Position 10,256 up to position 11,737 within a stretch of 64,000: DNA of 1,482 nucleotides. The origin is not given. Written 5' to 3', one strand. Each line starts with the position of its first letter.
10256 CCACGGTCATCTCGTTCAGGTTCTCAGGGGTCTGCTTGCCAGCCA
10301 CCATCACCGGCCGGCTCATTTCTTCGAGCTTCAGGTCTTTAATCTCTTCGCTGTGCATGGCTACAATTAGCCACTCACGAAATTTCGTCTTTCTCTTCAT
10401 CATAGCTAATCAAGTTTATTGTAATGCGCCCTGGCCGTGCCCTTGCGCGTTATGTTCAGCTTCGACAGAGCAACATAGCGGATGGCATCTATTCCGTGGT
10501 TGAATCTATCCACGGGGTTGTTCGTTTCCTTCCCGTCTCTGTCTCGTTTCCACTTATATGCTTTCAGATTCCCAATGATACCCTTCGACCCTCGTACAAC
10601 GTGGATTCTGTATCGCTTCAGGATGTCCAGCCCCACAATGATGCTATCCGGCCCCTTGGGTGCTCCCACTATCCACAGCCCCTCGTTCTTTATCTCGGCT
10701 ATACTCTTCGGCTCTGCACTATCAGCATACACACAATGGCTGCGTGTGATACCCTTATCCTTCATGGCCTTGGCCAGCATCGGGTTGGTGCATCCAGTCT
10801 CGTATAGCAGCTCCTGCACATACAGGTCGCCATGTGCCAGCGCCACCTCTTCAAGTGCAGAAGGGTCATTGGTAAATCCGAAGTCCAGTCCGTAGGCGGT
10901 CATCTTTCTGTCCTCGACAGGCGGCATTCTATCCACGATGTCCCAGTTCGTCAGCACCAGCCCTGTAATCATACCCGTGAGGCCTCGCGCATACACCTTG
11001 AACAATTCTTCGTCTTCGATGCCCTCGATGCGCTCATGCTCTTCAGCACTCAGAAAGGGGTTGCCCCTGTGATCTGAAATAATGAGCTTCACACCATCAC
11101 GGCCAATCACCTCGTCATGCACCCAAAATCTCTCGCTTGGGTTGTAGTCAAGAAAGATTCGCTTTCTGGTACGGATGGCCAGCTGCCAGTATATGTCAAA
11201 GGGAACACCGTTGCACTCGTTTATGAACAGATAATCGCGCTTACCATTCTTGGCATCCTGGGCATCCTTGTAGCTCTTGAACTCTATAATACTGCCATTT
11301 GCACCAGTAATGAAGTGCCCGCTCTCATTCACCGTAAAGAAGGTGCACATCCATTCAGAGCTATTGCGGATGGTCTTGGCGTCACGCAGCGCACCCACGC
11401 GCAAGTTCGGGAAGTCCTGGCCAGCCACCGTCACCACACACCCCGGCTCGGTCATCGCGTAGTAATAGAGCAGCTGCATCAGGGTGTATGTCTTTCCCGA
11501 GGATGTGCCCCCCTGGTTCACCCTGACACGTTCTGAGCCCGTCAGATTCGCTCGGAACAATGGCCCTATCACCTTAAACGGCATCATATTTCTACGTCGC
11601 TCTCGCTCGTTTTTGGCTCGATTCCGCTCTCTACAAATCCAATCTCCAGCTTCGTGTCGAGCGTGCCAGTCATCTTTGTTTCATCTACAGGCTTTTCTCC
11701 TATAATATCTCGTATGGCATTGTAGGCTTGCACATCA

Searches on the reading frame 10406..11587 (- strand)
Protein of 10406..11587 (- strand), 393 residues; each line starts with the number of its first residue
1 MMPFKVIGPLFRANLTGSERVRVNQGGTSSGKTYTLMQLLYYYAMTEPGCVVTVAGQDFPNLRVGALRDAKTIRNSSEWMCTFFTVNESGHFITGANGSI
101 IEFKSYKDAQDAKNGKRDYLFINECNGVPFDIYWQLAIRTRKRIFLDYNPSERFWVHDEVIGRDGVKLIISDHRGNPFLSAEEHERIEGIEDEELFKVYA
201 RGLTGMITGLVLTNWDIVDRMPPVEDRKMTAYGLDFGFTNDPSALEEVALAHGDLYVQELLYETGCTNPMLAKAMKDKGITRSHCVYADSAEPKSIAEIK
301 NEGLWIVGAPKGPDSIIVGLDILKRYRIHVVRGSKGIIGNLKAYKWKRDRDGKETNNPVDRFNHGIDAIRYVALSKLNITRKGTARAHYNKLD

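Call 78: search_protein_families(library=pfam, proteins=[window:10406-11587:-], max_evalue=0.001)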
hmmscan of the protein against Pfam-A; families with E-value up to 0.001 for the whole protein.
window:10406-11587:- (393 aa): 3 families
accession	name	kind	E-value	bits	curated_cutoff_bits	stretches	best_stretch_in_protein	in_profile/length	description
PF17288.8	Terminase_3C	-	5.4e-17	63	26.7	1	235-371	1-151/155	Terminase RNAseH like domain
PF03237.21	Terminase_6N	-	3.2e-06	27.4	22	1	26-204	4-200/215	Terminase large subunit, T4likevirus-type, N-terminal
PF04466.19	Terminase_3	-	1.5e-05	25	23.2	1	20-198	3-196/201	Phage terminase large subunit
